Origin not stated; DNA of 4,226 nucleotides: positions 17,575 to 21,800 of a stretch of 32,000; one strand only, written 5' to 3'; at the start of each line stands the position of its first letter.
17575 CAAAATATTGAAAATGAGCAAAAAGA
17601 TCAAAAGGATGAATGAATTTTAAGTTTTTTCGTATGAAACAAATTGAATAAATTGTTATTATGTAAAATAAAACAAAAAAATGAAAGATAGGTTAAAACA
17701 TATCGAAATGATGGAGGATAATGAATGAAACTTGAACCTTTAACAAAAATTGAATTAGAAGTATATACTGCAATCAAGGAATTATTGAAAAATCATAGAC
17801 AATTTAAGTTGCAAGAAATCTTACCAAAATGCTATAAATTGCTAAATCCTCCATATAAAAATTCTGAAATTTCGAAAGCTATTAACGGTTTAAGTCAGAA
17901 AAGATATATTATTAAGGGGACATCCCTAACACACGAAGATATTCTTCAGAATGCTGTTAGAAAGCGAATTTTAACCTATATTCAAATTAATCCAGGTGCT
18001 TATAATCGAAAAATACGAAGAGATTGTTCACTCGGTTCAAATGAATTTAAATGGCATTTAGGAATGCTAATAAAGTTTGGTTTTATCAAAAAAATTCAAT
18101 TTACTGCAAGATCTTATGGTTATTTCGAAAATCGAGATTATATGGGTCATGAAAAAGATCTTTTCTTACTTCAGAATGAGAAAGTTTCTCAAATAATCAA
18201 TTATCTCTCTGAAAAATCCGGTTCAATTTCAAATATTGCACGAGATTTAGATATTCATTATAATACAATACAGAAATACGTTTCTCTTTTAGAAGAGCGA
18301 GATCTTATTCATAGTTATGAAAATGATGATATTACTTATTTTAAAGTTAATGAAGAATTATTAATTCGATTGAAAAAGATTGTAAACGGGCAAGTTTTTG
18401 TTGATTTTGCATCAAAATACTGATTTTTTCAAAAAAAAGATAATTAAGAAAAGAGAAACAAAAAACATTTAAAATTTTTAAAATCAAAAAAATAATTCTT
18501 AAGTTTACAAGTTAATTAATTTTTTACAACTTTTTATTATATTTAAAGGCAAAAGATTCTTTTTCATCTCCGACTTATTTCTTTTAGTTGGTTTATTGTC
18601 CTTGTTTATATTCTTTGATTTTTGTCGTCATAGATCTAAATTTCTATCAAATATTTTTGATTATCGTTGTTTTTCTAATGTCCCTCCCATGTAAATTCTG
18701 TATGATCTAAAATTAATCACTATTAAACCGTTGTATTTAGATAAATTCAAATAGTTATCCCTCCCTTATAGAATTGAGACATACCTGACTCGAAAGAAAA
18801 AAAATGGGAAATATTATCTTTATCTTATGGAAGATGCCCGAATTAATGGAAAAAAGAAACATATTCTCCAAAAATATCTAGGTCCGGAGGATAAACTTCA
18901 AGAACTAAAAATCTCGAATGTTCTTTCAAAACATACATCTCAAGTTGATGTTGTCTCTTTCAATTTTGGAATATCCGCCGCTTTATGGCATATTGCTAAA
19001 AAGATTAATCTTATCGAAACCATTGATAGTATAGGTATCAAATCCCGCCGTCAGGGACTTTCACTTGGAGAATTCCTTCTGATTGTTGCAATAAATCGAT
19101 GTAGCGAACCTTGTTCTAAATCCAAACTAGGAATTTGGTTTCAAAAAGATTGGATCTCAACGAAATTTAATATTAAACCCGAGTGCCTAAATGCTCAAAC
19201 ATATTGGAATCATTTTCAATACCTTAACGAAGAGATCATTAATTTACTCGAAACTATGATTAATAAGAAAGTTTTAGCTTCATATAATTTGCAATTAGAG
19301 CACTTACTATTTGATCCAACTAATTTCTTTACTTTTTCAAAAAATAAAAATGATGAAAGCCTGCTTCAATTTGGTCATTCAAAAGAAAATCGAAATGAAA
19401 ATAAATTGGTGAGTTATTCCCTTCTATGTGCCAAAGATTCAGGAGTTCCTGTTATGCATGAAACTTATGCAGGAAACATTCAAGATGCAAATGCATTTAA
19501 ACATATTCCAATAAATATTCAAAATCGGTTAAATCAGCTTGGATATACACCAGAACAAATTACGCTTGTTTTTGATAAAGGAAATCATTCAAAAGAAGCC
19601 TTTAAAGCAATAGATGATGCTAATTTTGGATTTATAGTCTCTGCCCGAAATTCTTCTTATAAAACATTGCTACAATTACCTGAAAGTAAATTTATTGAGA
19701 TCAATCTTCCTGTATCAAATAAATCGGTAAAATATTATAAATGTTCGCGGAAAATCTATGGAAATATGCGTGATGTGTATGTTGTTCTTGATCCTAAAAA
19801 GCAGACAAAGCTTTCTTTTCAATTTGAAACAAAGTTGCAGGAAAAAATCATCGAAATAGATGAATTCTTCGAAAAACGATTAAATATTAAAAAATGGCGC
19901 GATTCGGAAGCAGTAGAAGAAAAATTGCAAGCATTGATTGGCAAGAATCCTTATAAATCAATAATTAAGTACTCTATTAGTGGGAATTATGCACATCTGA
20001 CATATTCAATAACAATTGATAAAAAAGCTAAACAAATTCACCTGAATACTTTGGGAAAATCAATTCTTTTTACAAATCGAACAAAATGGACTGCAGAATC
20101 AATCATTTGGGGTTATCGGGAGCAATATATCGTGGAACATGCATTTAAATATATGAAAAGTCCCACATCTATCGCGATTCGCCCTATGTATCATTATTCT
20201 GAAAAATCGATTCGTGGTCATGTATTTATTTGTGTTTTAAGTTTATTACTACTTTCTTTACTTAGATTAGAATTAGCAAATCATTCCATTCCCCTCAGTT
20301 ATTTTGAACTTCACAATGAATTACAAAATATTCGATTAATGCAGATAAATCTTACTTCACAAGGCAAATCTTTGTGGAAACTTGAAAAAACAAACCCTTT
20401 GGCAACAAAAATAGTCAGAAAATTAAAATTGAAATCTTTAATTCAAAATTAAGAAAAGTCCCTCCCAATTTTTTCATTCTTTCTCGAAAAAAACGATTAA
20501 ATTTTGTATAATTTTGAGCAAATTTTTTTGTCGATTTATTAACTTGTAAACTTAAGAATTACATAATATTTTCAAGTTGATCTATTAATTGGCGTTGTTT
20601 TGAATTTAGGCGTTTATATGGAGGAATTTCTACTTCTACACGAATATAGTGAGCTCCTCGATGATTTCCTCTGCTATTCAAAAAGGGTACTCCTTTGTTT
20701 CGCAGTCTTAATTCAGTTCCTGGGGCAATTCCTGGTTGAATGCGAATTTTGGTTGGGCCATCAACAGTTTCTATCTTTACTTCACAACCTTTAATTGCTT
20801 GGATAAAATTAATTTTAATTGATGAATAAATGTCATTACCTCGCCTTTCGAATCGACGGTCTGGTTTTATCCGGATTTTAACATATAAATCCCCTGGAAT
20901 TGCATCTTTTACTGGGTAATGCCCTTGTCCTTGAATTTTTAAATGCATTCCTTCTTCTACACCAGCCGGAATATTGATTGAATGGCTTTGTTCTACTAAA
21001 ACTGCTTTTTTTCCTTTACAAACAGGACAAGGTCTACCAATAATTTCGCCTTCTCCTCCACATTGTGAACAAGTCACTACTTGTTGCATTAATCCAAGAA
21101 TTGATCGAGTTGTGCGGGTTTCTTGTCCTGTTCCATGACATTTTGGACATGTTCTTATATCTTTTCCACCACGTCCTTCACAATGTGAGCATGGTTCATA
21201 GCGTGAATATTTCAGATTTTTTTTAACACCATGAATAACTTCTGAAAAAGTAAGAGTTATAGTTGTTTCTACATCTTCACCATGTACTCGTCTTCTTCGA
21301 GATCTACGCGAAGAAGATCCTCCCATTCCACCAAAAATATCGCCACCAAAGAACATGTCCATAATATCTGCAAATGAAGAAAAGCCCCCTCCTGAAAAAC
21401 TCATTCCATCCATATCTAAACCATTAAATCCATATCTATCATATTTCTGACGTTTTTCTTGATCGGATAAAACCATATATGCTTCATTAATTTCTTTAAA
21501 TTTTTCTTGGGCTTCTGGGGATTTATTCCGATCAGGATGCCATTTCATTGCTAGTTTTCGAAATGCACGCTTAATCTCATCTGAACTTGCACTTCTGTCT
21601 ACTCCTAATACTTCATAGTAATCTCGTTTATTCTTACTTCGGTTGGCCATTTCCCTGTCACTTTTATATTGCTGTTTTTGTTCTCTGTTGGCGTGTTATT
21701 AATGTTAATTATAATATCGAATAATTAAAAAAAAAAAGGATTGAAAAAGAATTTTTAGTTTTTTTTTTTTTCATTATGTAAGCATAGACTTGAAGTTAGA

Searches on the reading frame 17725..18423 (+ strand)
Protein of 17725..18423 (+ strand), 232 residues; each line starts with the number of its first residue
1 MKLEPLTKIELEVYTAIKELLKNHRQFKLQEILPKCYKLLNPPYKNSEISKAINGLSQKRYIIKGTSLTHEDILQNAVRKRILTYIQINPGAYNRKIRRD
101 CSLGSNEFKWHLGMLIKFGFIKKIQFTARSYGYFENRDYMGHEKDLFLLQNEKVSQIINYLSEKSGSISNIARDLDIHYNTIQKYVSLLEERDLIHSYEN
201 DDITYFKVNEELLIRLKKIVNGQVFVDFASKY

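Call 6: search_protein_families(library=pfam, proteins=[window:17725-18423:+], max_evalue=0.01)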
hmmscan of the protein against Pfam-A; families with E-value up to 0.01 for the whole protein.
window:17725-18423:+ (232 aa): 12 families
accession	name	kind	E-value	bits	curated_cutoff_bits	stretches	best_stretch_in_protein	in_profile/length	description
PF24266.1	HTH_HVO_0163_N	-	1.5e-08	35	31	1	77-143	2-66/70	HVO_0163, N-terminal HTH domain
PF14947.12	HTH_45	-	3.8e-06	27.3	25.5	1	154-205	8-56/77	Winged helix-turn-helix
PF13412.12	HTH_24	-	0.00031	20.7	21.9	0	77-122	3-48/48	Winged helix-turn-helix DNA-binding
PF12840.13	HTH_20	-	0.00059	20.2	27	0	160-197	12-50/51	Helix-turn-helix domain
PF13730.12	HTH_36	-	0.0013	18.9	25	0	157-195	14-55/55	Helix-turn-helix domain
PF01978.25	TrmB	-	0.0024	18.1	25.6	0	161-205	18-62/68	Sugar-specific transcriptional regulator TrmB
PF24033.1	DUF7342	-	0.0025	18.2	31.6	0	151-212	4-64/150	Family of unknown function (DUF7342)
PF01022.26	HTH_5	-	0.0055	17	22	0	152-196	2-46/47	Bacterial regulatory protein, arsR family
PF10557.15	Cullin_Nedd8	-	0.008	16.7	36.9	0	14-64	7-59/63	Cullin protein neddylation domain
PF01527.26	HTH_Tnp_1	-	0.0088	16.7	24.1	0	156-192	14-50/75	Transposase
PF13556.12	HTH_30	-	0.0089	16.2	27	0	163-184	10-31/59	PucR C-terminal helix-turn-helix domain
PF25212.1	HVO_A0114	-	0.009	16.2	27.6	0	148-201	18-72/84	HVO_A0114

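Call 64: search_solved_structures(query=window:17725-18423:+, max_evalue=1)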
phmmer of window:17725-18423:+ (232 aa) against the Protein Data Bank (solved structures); distinct sequences matched with E-value up to 1: 5.
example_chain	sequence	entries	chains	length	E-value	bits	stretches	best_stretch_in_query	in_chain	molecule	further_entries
8a22_Yd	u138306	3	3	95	0.13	15.2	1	21-83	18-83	mS110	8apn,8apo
5c5b_A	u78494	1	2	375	0.24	14.3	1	85-213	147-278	DCC-interacting protein 13-alpha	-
2q13_A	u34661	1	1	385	0.25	14.3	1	85-213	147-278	DCC-interacting protein 13 alpha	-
2z0o_A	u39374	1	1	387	0.25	14.3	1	85-213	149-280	DCC-interacting protein 13-alpha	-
2elb_A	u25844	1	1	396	0.36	13.7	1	85-213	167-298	Adapter protein containing PH domain, PTB domain and leucine zipper motif 1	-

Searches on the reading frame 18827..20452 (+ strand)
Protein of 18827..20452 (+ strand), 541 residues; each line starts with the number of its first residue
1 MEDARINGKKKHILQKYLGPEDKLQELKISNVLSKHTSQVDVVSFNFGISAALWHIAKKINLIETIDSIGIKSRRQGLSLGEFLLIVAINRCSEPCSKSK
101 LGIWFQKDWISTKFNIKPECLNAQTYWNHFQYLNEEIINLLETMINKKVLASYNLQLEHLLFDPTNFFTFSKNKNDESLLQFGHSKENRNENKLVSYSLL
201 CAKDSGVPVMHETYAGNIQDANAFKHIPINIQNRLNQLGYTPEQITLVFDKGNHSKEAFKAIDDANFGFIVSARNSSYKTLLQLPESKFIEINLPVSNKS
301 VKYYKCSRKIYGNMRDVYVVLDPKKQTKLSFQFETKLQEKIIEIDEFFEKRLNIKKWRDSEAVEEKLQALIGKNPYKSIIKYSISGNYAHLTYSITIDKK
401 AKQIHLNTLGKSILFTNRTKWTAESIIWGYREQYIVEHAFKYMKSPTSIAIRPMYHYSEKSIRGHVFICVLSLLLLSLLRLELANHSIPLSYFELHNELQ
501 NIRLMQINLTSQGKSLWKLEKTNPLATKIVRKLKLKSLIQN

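Call 6: search_protein_families(library=pfam, proteins=[window:18827-20452:+], max_evalue=0.01)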
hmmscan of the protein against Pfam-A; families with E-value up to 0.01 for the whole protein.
window:18827-20452:+ (541 aa): 1 family
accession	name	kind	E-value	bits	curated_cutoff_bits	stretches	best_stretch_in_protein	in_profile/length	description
PF01609.27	DDE_Tnp_1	-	1.1e-05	25.8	23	1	193-474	34-199/200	Transposase DDE domain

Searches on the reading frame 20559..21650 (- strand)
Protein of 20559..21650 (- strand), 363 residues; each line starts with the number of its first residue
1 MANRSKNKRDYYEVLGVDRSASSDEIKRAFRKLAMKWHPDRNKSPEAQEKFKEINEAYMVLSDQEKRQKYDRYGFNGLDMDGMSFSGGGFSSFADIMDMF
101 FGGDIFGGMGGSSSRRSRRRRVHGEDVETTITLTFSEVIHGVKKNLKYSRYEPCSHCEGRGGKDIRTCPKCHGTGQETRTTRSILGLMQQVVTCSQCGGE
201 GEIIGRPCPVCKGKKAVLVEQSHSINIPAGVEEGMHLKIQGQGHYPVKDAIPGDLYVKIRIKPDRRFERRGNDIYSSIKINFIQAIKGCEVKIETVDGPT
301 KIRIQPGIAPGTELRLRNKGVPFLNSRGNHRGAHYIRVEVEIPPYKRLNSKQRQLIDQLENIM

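Call 6: search_protein_families(library=pfam, proteins=[window:20559-21650:-], max_evalue=0.01)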
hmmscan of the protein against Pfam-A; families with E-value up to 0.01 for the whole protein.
window:20559-21650:- (363 aa): 4 families
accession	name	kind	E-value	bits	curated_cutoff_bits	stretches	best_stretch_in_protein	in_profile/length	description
PF01556.23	DnaJ_C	-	1.3e-42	145.8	26.6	1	127-343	1-152/152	DnaJ C terminal domain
PF00226.36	DnaJ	-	2.1e-29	101.9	27.8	1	10-71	1-63/63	DnaJ domain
PF00684.25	DnaJ_CXXCXGXG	-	1.2e-14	54.8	32.7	1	154-215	1-65/65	DnaJ central domain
PF15777.11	Anti-TRAP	-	0.00056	20.3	32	1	192-222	11-47/59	Tryptophan RNA-binding attenuator protein inhibitory protein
